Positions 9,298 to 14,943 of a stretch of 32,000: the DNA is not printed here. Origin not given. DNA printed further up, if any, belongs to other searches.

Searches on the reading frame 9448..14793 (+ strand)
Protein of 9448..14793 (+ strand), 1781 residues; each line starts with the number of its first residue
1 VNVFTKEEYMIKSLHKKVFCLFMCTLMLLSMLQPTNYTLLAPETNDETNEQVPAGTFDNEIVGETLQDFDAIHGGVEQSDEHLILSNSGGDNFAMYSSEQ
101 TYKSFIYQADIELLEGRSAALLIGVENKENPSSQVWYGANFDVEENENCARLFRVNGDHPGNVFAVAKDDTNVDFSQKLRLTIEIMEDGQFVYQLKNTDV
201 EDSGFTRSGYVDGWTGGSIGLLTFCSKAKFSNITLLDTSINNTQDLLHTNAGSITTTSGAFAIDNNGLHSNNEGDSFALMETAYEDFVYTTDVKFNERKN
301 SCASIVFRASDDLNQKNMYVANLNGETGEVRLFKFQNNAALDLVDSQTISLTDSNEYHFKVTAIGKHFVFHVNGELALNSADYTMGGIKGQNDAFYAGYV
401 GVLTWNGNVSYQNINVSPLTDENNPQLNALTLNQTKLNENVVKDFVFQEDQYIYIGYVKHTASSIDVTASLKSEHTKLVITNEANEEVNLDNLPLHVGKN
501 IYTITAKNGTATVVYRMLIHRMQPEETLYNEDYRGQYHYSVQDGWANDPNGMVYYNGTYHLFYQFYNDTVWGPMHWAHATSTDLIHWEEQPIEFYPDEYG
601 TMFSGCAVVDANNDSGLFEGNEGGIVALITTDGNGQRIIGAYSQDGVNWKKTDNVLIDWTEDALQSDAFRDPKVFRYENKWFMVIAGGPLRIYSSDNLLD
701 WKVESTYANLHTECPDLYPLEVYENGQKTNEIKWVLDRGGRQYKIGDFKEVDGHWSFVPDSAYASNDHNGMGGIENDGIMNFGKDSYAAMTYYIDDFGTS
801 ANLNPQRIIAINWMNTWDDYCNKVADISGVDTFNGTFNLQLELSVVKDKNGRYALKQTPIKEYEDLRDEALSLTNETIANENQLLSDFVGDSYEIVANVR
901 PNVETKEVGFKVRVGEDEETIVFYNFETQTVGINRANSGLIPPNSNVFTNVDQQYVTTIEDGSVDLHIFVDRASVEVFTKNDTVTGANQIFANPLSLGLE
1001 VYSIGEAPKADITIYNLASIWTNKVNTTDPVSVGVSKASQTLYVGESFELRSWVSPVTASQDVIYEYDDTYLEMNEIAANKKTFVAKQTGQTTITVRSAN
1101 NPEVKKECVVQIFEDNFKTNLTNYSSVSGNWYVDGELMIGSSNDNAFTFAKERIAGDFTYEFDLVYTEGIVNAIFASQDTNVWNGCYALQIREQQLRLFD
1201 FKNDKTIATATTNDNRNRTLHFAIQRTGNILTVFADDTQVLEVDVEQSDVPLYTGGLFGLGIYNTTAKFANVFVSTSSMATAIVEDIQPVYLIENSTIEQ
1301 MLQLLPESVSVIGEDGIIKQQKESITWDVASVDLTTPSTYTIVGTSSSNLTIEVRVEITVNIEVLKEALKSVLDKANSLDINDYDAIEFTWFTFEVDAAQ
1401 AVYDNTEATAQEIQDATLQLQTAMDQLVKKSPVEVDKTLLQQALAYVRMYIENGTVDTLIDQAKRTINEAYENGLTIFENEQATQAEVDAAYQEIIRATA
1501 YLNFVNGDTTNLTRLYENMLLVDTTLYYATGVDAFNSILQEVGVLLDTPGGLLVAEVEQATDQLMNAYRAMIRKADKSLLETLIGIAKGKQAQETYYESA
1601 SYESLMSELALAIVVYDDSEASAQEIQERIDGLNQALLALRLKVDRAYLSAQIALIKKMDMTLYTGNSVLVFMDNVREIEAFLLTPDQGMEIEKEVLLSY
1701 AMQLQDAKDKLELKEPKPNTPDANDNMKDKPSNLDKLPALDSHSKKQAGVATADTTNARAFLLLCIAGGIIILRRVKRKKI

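Call 101: search_protein_families(library=pfam, proteins=[window:9448-14793:+], max_evalue=0.00001)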
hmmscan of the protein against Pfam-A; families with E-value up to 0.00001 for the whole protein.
window:9448-14793:+ (1781 aa): 4 families
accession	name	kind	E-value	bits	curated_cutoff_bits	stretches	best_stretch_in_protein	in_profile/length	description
PF00251.26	Glyco_hydro_32N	-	4.2e-53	181.3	22.1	1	538-858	1-306/307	Glycosyl hydrolases family 32 N-terminal domain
PF08244.19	Glyco_hydro_32C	-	2.4e-24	86.6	21.9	1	862-1015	1-157/158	Glycosyl hydrolases family 32 C terminal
PF07554.19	FIVAR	-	6.3e-09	36.8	29.2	1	1366-1427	2-70/71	FIVAR domain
PF06439.18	3keto-disac_hyd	-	1.6e-08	35.3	26.8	1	262-416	27-186/187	3-keto-disaccharide hydrolase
